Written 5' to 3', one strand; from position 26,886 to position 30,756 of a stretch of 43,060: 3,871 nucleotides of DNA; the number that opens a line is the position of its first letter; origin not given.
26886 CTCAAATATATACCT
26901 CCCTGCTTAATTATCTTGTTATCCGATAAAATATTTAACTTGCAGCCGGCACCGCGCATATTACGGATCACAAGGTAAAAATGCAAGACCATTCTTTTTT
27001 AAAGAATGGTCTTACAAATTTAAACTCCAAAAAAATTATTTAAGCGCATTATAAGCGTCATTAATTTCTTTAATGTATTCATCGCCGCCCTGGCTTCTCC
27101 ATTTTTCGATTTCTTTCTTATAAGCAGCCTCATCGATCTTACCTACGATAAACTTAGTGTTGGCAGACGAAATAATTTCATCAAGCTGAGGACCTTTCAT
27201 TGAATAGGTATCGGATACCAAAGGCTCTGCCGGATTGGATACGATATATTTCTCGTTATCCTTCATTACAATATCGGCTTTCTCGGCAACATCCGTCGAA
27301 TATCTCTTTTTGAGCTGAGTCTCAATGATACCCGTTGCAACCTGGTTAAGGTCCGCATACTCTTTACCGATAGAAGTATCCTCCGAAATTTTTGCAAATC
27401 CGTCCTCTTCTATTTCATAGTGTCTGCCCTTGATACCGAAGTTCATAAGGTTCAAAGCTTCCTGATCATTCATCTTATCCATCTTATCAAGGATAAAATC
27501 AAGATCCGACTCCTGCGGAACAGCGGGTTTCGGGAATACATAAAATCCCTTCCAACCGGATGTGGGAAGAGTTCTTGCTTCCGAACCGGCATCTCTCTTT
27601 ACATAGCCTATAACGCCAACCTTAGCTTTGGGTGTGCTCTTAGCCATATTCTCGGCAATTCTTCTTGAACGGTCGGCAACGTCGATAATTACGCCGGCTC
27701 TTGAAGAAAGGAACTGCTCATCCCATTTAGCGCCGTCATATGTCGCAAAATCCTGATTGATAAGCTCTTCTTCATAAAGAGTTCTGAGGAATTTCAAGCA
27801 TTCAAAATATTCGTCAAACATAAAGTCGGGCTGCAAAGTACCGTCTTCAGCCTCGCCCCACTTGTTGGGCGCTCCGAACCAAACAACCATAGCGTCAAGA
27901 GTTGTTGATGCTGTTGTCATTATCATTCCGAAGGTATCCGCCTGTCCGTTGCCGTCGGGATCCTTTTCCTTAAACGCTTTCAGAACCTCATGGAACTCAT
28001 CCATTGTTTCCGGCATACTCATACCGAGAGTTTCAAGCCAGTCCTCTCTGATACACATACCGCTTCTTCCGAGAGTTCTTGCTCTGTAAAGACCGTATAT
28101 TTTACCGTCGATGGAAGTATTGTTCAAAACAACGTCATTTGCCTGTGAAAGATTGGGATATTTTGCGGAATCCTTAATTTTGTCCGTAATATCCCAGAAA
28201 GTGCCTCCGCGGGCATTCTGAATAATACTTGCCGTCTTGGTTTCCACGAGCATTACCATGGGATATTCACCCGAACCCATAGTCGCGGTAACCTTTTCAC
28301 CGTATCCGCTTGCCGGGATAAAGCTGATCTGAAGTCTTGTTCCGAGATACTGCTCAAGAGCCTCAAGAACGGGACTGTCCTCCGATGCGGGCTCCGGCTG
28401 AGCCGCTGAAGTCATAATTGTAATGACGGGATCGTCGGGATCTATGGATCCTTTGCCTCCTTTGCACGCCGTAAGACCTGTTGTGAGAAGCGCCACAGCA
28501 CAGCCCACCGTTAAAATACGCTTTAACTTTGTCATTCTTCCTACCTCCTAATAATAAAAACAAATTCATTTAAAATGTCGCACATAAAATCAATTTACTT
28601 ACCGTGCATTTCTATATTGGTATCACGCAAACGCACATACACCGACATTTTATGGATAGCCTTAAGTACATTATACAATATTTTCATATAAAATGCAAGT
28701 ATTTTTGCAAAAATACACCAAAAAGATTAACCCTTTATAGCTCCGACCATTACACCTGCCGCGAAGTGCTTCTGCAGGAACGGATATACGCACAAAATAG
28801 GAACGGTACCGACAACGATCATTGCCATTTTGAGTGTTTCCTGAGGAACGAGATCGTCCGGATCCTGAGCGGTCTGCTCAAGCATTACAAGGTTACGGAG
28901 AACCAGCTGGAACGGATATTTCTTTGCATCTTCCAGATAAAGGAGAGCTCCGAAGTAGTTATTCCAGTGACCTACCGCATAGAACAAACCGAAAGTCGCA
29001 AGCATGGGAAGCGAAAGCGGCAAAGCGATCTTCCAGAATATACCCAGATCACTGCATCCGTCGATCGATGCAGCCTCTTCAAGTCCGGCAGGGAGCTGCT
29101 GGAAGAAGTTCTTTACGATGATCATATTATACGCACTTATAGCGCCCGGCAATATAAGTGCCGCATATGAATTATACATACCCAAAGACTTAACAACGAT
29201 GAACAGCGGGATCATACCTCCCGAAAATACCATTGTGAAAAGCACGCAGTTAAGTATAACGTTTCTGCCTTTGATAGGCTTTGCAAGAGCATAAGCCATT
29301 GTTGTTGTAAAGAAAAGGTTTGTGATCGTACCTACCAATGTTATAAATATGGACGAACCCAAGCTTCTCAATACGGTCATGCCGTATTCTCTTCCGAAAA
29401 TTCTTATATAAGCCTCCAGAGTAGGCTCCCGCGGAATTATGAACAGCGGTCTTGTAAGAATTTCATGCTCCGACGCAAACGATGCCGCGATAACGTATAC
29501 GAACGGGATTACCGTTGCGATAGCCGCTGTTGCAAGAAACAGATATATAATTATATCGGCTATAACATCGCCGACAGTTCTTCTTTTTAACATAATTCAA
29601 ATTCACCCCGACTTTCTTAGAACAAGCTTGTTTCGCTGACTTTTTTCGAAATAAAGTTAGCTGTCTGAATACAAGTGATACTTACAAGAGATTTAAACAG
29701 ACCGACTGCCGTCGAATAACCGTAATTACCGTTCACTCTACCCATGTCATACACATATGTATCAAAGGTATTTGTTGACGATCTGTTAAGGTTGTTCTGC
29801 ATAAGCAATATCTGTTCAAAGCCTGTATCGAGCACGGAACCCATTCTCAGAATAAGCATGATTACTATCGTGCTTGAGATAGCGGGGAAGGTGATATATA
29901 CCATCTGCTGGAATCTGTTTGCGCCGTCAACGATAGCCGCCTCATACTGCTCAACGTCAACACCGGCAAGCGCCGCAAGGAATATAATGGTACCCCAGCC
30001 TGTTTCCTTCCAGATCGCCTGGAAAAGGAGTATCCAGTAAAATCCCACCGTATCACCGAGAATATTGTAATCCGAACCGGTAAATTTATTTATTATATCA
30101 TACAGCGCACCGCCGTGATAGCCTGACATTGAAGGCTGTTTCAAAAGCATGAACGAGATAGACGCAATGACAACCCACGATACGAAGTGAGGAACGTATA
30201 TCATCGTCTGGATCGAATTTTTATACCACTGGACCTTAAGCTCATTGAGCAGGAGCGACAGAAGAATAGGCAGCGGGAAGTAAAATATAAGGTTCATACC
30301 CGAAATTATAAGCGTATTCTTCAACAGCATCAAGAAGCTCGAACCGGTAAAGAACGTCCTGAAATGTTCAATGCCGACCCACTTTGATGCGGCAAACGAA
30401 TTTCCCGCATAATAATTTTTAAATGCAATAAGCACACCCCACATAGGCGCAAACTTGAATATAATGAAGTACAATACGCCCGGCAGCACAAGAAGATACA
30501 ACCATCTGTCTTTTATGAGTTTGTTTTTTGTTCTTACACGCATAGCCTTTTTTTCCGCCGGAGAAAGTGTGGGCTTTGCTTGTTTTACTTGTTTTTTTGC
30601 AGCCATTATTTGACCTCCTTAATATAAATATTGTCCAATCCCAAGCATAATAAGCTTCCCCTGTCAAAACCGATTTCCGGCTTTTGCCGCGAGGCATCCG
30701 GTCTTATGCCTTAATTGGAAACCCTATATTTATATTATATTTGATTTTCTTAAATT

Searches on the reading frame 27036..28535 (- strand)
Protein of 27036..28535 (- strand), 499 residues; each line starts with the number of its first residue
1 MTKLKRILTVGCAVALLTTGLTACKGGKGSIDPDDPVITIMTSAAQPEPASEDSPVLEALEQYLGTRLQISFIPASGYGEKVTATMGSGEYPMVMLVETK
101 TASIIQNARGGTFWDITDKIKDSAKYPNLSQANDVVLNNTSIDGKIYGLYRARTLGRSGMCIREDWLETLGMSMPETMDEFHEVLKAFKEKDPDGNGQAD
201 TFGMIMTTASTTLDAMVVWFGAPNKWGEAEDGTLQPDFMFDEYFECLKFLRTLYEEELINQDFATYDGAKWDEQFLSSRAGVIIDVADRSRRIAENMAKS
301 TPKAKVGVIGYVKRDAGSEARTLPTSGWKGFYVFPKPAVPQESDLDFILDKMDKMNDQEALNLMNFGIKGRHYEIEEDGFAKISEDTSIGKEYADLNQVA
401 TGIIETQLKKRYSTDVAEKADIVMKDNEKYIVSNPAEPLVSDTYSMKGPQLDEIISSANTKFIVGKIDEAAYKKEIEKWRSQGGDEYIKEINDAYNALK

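Call 8: search_protein_families(library=pfam, proteins=[window:27036-28535:-])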
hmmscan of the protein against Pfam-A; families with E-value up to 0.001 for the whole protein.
window:27036-28535:- (499 aa): 2 families
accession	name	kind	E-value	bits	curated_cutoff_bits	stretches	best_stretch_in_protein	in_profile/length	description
PF01547.30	SBP_bac_1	-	7.3e-14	52.9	26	1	50-302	8-257/307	Bacterial extracellular solute-binding protein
PF13416.11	SBP_bac_8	-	2.5e-07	31.2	27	1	65-334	11-226/279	Bacterial extracellular solute-binding protein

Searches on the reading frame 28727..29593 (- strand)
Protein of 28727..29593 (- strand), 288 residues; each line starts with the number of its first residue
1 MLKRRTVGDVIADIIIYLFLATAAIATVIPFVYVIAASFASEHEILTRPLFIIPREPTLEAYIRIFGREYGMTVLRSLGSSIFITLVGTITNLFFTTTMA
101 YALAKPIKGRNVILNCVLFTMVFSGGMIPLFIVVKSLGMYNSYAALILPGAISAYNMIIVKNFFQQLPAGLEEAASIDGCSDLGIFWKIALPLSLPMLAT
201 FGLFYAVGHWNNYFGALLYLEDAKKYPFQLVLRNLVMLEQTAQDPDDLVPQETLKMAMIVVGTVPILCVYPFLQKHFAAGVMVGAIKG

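Call 48: search_protein_families(library=pfam, proteins=[window:28727-29593:-], max_evalue=0.00001)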
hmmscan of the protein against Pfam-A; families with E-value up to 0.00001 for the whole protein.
window:28727-29593:- (288 aa): 1 family
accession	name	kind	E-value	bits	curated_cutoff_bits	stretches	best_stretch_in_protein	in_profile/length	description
PF00528.27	BPD_transp_1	-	5.7e-17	62.5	26.4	1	103-281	10-182/184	Binding-protein-dependent transport system inner membrane component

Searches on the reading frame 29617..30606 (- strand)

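Call 48: search_protein_families(library=pfam, proteins=[window:29617-30606:-], max_evalue=0.00001)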
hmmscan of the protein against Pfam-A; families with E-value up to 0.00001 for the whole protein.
window:29617-30606:- (329 aa): 1 family
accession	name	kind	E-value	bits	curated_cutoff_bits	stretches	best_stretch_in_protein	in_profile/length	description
PF00528.27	BPD_transp_1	-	1.4e-15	58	26.4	1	114-313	2-172/184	Binding-protein-dependent transport system inner membrane component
